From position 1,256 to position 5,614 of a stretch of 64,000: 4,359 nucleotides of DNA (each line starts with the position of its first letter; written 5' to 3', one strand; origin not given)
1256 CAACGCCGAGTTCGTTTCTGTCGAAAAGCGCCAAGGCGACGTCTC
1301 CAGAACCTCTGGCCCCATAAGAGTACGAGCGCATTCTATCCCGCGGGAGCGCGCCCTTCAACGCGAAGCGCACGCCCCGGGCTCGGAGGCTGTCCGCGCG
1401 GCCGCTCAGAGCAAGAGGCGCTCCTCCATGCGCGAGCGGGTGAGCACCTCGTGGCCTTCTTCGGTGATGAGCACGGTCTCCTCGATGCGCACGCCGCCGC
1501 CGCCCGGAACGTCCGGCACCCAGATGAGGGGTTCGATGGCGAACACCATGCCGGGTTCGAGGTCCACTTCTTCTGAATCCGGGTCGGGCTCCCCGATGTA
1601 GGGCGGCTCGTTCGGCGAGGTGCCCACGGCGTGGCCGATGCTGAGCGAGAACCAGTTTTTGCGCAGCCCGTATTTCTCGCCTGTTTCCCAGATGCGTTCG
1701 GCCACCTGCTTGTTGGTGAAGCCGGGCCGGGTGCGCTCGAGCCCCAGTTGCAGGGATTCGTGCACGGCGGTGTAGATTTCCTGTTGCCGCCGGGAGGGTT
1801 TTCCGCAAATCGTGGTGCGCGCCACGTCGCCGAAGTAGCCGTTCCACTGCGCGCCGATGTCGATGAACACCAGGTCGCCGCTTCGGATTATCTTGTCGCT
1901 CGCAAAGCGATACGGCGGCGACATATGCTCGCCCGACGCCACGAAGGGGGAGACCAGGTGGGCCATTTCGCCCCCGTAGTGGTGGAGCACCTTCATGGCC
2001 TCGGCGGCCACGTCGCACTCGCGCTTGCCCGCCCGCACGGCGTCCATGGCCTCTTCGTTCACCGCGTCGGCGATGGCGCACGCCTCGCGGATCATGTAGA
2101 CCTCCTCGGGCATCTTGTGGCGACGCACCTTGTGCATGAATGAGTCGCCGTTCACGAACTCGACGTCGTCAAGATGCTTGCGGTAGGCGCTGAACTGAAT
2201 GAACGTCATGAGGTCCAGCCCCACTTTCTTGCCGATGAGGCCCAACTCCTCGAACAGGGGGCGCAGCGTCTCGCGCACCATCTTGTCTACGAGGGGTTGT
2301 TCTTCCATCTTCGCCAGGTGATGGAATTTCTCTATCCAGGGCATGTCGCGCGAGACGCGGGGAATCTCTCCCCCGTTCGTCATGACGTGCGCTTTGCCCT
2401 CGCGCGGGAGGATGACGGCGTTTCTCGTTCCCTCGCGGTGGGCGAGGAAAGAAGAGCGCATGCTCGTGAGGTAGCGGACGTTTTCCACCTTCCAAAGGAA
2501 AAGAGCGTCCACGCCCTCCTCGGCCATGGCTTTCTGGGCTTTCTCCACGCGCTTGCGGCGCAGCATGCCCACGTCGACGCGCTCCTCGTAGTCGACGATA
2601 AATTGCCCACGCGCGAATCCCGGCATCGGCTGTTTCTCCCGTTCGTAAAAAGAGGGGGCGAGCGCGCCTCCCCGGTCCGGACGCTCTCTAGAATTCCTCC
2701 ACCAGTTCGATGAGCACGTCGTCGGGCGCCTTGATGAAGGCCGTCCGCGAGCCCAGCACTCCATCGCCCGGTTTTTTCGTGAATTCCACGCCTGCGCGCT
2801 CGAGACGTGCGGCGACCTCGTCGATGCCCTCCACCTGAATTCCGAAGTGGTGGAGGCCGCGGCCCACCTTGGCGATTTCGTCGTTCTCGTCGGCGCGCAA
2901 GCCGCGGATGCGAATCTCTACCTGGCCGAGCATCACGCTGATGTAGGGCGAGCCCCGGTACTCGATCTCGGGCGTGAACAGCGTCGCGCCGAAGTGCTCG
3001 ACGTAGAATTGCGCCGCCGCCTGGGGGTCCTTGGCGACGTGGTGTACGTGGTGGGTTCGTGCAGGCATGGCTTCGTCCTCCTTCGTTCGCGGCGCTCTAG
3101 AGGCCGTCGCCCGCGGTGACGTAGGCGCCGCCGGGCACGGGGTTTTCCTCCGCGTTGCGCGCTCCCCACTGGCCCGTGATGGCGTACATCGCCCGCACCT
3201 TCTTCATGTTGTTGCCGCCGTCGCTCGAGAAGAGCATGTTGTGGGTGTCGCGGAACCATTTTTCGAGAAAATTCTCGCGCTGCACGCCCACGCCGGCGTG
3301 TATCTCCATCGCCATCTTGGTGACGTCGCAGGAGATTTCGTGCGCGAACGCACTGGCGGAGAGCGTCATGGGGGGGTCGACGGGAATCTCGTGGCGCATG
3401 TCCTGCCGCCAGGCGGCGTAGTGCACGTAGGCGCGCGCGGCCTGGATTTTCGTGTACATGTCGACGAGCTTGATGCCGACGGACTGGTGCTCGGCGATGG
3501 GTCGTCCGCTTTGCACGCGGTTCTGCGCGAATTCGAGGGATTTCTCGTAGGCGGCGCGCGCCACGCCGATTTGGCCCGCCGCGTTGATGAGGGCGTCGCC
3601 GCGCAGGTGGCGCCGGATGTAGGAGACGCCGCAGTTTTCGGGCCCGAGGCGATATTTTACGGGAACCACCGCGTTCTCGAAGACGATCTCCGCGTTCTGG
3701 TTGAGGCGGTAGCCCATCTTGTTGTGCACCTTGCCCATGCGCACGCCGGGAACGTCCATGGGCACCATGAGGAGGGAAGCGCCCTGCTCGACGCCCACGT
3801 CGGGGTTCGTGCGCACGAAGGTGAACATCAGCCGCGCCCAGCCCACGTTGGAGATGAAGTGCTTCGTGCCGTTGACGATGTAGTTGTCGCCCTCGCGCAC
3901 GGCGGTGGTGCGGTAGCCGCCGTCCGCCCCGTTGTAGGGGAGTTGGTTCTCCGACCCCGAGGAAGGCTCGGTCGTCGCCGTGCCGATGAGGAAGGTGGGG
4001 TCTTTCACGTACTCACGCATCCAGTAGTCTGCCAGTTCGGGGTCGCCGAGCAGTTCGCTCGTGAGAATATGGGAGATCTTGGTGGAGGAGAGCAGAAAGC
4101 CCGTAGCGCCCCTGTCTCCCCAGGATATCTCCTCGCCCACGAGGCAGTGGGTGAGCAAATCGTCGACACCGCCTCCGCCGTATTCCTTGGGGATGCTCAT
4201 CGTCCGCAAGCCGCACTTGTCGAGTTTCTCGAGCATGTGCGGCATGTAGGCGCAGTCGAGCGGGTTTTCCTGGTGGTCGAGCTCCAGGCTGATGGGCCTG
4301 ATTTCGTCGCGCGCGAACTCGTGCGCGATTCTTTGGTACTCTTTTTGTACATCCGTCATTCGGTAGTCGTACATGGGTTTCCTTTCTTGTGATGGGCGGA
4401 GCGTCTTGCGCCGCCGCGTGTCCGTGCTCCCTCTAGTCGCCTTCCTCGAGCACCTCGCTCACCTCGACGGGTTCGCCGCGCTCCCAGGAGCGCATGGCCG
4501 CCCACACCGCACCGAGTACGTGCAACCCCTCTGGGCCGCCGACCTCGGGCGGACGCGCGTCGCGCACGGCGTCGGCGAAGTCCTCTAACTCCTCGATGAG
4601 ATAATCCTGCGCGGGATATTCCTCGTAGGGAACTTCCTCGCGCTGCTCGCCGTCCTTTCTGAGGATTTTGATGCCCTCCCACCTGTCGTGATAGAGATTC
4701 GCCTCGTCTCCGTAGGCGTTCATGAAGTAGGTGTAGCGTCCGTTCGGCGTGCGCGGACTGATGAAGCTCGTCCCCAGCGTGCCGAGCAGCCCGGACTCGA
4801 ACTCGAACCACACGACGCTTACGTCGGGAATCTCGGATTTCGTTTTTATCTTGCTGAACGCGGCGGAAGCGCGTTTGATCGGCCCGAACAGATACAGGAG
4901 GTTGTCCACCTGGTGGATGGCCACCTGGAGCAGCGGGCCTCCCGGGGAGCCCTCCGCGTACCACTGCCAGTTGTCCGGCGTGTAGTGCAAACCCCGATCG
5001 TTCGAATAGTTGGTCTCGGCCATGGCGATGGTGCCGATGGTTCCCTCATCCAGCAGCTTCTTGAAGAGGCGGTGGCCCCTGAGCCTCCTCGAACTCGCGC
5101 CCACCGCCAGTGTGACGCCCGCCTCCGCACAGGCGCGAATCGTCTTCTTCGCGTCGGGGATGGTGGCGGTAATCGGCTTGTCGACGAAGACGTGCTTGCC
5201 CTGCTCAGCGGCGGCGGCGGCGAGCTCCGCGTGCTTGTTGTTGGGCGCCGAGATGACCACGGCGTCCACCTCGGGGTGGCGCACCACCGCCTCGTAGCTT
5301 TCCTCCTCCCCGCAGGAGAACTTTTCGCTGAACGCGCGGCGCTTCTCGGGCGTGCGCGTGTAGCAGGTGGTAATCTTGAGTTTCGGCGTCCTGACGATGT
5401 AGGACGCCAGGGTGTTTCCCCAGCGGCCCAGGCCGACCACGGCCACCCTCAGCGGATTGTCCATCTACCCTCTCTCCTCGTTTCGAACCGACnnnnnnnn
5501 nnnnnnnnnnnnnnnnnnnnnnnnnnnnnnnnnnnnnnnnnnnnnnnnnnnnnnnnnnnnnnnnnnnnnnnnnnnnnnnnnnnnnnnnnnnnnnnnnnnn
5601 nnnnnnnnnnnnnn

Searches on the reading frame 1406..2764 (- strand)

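Call 28: search_protein_families(library=pfam, proteins=[window:1406-2764:-], max_evalue=0.00001)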
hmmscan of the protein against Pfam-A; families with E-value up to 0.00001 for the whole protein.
window:1406-2764:- (452 aa): 2 families
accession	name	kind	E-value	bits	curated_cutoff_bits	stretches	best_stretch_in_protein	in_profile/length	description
PF00557.29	Peptidase_M24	-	7.2e-51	173.3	23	1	225-435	3-208/208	Metallopeptidase family M24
PF01321.24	Creatinase_N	-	5.9e-13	49.9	22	1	72-214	1-126/128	Creatinase/Prolidase N-terminal domain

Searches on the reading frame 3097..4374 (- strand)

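Call 28: search_protein_families(library=pfam, proteins=[window:3097-4374:-], max_evalue=0.00001)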
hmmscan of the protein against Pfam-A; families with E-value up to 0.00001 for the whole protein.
window:3097-4374:- (425 aa): 4 families
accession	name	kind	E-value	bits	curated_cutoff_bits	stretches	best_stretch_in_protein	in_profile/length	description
PF00441.29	Acyl-CoA_dh_1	-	2.3e-24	86.7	22.4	1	249-378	3-129/150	Acyl-CoA dehydrogenase, C-terminal domain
PF02770.24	Acyl-CoA_dh_M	-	4.6e-19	68.8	33.3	1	132-234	2-96/97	Acyl-CoA dehydrogenase, middle domain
PF08028.16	Acyl-CoA_dh_2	-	7.2e-15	55.9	22.7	1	263-378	2-124/134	Acyl-CoA dehydrogenase, C-terminal domain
PF02771.21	Acyl-CoA_dh_N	-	1.2e-12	48.6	22.9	1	7-120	1-107/113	Acyl-CoA dehydrogenase, N-terminal domain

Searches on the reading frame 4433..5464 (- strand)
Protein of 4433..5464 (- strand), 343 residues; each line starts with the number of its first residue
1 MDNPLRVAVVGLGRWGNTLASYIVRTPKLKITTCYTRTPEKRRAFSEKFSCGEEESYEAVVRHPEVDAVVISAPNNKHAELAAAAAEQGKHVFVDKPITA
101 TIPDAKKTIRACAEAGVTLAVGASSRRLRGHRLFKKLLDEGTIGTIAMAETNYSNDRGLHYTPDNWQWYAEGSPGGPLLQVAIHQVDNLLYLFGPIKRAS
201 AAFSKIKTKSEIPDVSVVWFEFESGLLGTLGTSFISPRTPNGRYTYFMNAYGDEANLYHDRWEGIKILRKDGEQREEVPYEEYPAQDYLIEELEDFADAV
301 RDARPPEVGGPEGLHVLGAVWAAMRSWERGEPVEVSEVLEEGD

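Call 28: search_protein_families(library=pfam, proteins=[window:4433-5464:-], max_evalue=0.00001)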
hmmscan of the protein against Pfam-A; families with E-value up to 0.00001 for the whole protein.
window:4433-5464:- (343 aa): 4 families
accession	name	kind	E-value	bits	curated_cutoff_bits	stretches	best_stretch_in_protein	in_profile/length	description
PF01408.29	GFO_IDH_MocA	-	3.7e-27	95.8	24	1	5-122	1-119/120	Oxidoreductase family, NAD-binding Rossmann fold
PF22725.1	GFO_IDH_MocA_C3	-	1.4e-21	77.2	27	1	132-240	2-110/124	GFO/IDH/MocA C-terminal domain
PF02894.22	GFO_IDH_MocA_C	-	5.3e-17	62.8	22.9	1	135-335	1-218/218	Oxidoreductase family, C-terminal alpha/beta domain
PF03807.23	F420_oxidored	-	8.5e-07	29.9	21.6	1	6-93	1-88/94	NADP oxidoreductase coenzyme F420-dependent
